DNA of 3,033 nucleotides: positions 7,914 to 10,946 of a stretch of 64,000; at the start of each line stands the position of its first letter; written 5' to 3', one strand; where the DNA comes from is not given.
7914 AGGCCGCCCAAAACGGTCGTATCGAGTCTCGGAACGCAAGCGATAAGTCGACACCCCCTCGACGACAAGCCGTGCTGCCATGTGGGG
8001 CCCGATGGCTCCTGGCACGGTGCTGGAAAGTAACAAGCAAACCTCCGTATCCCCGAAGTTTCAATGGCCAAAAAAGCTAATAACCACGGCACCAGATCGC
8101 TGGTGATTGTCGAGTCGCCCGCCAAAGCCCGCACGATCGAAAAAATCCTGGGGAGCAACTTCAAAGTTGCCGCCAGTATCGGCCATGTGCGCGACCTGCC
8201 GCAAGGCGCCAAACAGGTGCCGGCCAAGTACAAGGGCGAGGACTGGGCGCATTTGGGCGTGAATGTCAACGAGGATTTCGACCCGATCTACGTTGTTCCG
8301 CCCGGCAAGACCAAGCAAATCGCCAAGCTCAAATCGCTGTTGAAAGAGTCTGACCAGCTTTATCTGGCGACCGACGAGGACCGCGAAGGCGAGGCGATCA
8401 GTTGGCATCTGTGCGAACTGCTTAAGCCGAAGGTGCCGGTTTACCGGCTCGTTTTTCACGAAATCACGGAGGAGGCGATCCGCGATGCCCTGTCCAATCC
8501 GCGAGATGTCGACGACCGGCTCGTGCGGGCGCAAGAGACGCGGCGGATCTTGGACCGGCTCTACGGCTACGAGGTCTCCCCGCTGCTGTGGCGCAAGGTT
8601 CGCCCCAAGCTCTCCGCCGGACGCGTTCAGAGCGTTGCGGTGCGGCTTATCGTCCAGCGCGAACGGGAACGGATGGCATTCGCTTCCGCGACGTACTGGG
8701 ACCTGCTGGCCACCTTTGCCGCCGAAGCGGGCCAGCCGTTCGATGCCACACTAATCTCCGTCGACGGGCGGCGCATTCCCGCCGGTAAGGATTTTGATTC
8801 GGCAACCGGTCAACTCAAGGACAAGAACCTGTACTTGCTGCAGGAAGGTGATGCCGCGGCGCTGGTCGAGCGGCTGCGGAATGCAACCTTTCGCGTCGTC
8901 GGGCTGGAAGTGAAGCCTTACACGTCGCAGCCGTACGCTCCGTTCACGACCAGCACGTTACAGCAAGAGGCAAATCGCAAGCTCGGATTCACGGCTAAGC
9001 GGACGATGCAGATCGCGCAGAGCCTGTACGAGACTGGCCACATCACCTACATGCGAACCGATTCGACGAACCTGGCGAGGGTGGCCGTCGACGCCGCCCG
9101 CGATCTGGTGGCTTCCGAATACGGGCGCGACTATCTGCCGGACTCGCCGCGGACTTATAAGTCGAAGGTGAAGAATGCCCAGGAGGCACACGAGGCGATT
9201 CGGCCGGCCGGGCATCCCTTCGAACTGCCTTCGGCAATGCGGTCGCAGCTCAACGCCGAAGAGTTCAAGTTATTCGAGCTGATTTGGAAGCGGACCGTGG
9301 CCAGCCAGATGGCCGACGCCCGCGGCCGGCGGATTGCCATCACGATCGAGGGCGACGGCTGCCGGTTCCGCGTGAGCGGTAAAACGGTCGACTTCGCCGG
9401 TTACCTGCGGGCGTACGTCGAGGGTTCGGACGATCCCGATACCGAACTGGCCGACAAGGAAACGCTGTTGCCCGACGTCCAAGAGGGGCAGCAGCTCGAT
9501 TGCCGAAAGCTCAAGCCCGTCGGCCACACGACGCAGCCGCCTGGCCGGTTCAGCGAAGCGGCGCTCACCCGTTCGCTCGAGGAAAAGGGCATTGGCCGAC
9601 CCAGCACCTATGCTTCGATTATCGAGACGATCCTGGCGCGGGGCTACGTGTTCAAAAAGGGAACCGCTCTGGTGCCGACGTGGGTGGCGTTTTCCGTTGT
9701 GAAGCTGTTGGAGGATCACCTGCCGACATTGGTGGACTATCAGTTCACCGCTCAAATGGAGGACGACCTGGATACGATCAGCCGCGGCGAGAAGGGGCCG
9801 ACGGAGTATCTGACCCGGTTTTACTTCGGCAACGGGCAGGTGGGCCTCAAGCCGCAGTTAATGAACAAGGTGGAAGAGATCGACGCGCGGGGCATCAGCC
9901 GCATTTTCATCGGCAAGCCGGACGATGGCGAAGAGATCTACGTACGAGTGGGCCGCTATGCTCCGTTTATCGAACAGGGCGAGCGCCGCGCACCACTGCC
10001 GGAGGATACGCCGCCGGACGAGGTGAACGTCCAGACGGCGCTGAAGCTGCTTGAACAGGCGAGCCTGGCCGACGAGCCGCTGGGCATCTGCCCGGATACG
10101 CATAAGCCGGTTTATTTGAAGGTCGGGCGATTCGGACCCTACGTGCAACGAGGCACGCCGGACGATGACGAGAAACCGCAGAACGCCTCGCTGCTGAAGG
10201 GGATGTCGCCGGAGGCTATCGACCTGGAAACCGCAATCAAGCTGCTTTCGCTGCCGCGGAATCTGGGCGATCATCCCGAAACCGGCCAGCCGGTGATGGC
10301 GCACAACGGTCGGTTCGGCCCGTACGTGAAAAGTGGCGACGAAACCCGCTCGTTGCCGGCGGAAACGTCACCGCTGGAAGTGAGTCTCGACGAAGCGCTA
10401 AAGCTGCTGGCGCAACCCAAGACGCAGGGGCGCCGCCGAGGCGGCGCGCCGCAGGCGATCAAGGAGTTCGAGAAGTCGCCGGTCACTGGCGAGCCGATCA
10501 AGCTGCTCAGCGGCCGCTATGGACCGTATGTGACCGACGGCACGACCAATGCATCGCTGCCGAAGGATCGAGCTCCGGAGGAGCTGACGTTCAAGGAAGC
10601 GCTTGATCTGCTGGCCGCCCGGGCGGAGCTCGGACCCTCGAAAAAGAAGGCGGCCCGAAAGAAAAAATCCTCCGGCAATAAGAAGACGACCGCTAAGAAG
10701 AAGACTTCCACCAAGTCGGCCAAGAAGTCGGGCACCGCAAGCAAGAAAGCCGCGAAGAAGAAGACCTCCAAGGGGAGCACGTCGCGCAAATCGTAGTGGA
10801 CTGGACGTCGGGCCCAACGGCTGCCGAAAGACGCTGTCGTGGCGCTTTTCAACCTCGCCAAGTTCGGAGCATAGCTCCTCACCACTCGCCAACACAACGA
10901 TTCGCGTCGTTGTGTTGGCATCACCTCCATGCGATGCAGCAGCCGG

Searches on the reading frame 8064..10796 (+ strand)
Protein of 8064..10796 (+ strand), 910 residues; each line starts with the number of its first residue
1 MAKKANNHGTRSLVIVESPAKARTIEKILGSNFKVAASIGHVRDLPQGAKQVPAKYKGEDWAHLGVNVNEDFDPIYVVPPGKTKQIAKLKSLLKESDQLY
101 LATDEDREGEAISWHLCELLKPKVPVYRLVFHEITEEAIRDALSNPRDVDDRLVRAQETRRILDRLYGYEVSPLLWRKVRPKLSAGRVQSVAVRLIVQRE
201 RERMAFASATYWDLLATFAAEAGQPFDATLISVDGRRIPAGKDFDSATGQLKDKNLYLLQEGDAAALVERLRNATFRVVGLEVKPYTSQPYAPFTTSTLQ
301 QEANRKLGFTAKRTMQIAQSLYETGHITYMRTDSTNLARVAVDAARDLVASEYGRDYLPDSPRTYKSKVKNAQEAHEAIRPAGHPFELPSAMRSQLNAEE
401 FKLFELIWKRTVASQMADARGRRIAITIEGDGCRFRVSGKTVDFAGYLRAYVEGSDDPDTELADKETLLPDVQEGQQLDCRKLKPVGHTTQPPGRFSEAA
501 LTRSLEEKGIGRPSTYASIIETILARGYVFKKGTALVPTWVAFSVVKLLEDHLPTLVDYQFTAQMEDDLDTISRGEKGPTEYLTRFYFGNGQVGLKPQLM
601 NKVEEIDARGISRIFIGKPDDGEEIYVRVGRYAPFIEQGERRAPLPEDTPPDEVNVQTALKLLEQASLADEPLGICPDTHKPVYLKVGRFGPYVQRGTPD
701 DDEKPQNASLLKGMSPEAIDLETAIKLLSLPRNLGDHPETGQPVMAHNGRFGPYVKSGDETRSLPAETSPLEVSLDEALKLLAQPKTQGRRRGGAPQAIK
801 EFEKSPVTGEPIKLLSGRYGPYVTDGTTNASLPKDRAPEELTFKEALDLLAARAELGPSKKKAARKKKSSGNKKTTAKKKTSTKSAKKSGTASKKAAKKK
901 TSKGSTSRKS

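Call 25: search_protein_families(library=pfam, proteins=[window:8064-10796:+], max_evalue=0.01)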
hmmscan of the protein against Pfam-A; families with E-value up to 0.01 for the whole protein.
window:8064-10796:+ (910 aa): 3 families
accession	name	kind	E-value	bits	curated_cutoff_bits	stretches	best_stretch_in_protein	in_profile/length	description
PF01131.25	Topoisom_bac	-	7e-118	394.6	35.1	1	149-583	2-410/411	DNA topoisomerase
PF13368.11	Toprim_C_rpt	-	7.5e-72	237.6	22.3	4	806-859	2-55/57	Topoisomerase C-terminal repeat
PF01751.28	Toprim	-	3.1e-21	75.8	23.1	1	13-134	2-96/96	Toprim domain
